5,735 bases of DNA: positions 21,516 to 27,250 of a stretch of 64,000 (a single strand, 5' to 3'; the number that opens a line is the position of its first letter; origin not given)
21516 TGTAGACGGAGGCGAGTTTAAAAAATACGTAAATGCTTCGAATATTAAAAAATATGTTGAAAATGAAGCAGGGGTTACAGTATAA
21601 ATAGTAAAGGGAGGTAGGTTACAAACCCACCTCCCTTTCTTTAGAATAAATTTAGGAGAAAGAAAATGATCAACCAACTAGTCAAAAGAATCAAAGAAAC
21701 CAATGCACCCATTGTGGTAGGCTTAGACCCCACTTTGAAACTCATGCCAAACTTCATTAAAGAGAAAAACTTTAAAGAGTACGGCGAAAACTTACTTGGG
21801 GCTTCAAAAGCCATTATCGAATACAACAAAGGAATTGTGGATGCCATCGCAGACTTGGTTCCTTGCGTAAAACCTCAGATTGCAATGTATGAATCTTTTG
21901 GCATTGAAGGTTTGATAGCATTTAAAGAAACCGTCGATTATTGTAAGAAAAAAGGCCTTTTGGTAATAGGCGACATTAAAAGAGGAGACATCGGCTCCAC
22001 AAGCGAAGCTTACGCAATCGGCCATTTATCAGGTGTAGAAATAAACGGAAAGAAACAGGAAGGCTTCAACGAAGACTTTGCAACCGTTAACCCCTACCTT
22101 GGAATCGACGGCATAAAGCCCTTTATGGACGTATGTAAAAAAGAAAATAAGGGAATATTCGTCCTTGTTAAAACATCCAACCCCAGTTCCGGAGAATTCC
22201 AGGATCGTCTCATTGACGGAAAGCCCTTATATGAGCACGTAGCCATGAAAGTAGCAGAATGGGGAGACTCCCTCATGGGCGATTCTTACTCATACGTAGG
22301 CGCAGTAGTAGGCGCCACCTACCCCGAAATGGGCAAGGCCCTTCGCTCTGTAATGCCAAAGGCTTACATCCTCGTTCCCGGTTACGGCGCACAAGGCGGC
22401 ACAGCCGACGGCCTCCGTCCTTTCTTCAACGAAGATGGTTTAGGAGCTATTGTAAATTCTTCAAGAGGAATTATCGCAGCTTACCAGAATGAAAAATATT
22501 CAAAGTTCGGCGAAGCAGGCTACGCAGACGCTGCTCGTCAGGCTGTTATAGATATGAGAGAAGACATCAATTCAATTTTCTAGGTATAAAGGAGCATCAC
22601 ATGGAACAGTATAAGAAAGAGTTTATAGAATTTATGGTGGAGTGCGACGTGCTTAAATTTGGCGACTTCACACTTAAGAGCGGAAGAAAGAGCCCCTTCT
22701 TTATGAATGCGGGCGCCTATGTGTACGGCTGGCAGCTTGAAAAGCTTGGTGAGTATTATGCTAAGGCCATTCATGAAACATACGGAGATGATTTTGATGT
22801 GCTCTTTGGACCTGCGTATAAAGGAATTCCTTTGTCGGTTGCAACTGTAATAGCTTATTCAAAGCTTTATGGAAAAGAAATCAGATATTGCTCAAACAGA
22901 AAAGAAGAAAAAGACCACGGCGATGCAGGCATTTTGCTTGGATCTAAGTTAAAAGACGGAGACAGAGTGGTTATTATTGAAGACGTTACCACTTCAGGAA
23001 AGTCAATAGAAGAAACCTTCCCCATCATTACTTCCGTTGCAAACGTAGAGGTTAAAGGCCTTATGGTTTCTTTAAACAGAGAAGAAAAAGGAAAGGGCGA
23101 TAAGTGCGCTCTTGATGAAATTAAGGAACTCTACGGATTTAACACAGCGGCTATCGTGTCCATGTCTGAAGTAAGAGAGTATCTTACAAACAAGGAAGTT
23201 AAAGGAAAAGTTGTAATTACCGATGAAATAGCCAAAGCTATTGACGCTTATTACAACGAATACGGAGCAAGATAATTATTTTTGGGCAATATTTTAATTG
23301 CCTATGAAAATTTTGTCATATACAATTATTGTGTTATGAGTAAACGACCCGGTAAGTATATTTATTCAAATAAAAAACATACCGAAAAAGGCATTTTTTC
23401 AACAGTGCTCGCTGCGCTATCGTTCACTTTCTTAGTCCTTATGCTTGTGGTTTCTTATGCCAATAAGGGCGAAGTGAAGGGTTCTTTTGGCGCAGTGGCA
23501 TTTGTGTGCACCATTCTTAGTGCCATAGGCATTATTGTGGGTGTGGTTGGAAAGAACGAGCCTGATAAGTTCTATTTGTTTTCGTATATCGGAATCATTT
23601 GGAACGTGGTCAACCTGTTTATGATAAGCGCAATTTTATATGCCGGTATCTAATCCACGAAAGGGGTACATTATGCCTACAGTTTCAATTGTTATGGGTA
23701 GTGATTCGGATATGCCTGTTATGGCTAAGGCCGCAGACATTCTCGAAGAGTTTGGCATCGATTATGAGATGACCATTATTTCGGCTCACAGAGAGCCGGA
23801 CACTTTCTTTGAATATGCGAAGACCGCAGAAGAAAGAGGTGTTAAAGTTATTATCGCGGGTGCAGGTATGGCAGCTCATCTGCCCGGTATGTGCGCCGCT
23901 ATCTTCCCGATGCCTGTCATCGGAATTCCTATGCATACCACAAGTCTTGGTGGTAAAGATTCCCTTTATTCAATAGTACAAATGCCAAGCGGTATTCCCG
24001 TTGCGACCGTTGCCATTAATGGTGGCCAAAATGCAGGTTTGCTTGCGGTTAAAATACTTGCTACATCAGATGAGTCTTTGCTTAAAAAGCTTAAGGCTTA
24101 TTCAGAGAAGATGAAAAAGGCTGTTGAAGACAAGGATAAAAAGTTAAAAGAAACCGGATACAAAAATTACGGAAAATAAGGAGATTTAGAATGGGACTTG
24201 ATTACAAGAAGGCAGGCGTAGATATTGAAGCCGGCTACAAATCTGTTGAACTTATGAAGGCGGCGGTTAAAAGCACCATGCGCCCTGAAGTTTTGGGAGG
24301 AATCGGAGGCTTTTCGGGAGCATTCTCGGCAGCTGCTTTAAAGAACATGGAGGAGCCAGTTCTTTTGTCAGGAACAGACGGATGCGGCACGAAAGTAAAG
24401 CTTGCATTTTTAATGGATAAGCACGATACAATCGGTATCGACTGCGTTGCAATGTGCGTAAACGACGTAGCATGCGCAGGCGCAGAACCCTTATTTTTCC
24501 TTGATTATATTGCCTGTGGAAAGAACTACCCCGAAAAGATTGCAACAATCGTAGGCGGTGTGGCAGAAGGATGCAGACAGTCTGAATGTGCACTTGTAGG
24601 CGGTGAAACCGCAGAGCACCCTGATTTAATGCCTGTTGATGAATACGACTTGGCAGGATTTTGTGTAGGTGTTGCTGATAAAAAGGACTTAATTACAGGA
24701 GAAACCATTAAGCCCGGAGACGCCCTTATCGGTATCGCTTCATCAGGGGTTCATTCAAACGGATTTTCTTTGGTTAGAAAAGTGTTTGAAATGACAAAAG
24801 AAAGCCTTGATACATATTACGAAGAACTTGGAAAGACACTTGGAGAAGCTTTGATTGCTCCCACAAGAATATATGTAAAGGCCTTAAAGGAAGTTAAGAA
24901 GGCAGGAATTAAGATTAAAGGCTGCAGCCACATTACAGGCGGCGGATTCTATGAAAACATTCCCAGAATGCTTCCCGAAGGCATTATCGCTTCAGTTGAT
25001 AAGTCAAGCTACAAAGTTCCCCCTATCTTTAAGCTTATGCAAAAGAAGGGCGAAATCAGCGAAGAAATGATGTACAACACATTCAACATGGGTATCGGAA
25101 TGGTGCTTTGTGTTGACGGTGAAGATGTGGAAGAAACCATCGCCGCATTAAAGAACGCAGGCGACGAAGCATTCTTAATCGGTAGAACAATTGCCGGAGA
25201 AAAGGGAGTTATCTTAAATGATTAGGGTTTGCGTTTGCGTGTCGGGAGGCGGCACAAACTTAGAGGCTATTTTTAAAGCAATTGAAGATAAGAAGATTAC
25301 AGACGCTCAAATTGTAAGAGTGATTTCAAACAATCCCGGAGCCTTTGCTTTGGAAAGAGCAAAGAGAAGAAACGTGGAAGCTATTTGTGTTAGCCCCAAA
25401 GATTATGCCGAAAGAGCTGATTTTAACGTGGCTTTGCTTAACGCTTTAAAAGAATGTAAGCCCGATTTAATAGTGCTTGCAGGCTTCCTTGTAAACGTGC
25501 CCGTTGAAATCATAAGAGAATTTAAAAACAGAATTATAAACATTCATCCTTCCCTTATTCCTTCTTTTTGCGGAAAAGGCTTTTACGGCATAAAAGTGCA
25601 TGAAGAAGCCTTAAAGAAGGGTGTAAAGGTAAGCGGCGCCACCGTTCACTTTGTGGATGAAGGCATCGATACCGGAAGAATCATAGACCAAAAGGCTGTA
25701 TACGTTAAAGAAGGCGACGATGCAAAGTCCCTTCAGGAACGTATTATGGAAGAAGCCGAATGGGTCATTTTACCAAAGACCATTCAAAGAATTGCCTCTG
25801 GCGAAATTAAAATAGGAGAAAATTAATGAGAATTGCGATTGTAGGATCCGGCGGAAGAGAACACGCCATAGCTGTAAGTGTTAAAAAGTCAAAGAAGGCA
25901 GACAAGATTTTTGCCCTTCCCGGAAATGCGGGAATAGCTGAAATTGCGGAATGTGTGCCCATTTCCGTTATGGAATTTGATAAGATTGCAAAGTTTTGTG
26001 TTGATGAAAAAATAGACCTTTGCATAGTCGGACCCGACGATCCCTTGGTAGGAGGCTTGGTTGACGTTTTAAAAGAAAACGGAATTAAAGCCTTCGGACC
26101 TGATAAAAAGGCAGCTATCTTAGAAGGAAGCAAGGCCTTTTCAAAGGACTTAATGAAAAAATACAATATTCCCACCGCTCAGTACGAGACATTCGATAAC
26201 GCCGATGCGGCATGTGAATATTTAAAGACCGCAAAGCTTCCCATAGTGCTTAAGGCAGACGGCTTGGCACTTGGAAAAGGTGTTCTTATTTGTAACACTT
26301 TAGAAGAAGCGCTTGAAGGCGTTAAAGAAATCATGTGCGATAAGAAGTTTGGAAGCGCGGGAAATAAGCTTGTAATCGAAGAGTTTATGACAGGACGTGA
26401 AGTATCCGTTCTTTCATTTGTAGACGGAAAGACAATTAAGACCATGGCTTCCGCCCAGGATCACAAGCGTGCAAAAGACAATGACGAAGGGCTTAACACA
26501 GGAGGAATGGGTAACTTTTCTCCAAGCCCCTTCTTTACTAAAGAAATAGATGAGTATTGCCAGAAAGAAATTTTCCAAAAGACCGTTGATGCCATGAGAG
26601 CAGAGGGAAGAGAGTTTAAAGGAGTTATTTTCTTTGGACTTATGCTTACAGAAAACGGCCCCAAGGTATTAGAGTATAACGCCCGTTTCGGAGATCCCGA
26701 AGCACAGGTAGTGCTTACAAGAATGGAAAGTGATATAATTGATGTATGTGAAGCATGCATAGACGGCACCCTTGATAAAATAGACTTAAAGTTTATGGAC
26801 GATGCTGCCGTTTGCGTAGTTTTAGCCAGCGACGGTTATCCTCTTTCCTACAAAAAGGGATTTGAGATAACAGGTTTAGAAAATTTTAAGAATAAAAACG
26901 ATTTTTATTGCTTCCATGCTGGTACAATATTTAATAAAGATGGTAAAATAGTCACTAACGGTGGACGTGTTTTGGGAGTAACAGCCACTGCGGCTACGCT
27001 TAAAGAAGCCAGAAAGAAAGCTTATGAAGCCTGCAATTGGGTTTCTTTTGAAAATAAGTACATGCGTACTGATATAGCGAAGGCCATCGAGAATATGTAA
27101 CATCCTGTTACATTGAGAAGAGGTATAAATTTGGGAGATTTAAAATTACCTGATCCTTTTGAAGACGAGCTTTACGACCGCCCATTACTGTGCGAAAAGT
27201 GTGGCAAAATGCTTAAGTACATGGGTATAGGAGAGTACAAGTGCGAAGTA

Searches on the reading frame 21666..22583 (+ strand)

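Call 57: search_protein_families(library=pfam, proteins=[window:21666-22583:+], max_evalue=0.00001)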
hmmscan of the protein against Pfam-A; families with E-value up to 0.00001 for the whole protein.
window:21666-22583:+ (305 aa): 1 family
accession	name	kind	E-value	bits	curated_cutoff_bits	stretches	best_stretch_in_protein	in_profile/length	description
PF00215.30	OMPdecase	-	2.5e-27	96.6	27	1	17-275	4-214/221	Orotidine 5'-phosphate decarboxylase / HUMPS family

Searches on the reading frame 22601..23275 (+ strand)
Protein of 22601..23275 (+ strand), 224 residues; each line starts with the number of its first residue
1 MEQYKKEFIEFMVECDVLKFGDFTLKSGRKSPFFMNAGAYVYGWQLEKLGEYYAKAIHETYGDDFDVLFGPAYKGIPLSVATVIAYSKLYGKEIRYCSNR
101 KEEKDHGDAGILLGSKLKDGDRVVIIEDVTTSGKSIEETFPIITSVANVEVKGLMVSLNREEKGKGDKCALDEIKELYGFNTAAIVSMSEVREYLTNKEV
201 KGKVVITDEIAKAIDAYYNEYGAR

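Call 57: search_protein_families(library=pfam, proteins=[window:22601-23275:+], max_evalue=0.00001)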
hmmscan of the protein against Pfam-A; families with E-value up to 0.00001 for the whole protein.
window:22601-23275:+ (224 aa): 1 family
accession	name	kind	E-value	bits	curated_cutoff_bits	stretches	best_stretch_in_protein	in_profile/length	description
PF00156.33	Pribosyltran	-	5.1e-09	36.1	26.3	1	48-169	13-136/158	Phosphoribosyl transferase domain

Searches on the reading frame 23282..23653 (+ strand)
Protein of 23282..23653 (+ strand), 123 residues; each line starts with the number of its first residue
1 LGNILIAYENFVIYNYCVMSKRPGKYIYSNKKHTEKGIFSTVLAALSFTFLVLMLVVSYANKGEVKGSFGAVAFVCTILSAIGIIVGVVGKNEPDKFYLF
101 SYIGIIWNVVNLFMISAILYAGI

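Call 57: search_protein_families(library=pfam, proteins=[window:23282-23653:+], max_evalue=0.00001)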
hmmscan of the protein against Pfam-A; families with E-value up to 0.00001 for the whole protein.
window:23282-23653:+ (123 aa): 1 family
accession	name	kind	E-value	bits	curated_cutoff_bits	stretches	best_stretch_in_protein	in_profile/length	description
PF19639.4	DUF6142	-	3.7e-11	43.5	27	1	25-114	5-94/103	Family of unknown function (DUF6142)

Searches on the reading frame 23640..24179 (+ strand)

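Call 57: search_protein_families(library=pfam, proteins=[window:23640-24179:+], max_evalue=0.00001)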
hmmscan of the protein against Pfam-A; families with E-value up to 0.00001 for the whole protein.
window:23640-24179:+ (179 aa): 1 family
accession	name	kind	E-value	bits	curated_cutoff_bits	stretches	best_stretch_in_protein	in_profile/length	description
PF00731.26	AIRC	-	1.3e-66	223.2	30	1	15-160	2-147/148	AIR carboxylase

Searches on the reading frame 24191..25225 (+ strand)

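Call 57: search_protein_families(library=pfam, proteins=[window:24191-25225:+], max_evalue=0.00001)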
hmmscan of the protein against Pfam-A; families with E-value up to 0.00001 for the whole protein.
window:24191-25225:+ (344 aa): 2 families
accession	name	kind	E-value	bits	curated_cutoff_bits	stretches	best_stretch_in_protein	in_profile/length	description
PF02769.27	AIRS_C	-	1.7e-33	116.4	23.1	1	174-340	1-152/156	AIR synthase related protein, C-terminal domain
PF00586.29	AIRS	-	9.5e-27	94.1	24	1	48-162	5-112/112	AIR synthase related protein, N-terminal domain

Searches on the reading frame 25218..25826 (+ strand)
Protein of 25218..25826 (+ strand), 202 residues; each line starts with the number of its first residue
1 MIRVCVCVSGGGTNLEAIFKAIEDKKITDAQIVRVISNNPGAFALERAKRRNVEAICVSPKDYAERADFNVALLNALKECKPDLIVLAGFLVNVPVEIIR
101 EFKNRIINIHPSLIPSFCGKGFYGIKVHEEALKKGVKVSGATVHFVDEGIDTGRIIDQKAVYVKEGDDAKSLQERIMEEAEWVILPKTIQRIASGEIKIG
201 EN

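Call 57: search_protein_families(library=pfam, proteins=[window:25218-25826:+], max_evalue=0.00001)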
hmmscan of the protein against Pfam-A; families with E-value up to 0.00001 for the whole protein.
window:25218-25826:+ (202 aa): 1 family
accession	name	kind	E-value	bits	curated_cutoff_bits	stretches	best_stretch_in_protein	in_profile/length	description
PF00551.24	Formyl_trans_N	-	2.2e-46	158.3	26.1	1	3-184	2-177/181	Formyl transferase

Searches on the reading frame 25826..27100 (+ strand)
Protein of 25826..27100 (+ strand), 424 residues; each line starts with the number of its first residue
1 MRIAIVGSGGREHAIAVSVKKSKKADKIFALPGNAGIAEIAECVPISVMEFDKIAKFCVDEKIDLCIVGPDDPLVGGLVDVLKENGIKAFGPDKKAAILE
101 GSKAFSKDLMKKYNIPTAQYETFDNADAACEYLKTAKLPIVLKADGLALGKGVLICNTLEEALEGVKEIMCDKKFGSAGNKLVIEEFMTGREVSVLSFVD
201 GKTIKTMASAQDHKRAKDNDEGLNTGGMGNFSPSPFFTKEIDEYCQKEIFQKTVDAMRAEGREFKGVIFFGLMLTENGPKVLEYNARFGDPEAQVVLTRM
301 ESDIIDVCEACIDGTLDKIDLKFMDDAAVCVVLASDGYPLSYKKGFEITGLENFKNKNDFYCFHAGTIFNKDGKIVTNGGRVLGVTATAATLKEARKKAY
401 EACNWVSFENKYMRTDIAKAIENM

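Call 57: search_protein_families(library=pfam, proteins=[window:25826-27100:+], max_evalue=0.00001)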
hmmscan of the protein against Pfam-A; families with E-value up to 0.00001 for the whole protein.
window:25826-27100:+ (424 aa): 4 families
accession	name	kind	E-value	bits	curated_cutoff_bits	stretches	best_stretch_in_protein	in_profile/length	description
PF01071.24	GARS_A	-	2.6e-80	269.3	27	1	101-293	1-194/194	Phosphoribosylglycinamide synthetase, ATP-grasp (A) domain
PF02844.21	GARS_N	-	7.3e-36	123.4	29.5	1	1-100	1-100/100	Phosphoribosylglycinamide synthetase, N domain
PF02843.22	GARS_C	-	2e-33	115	34.8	1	328-419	1-91/92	Phosphoribosylglycinamide synthetase, C domain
PF02786.22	CPSase_L_D2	-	2.2e-06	27.8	19.8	1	105-288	4-180/211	Carbamoyl-phosphate synthase L chain, ATP binding domain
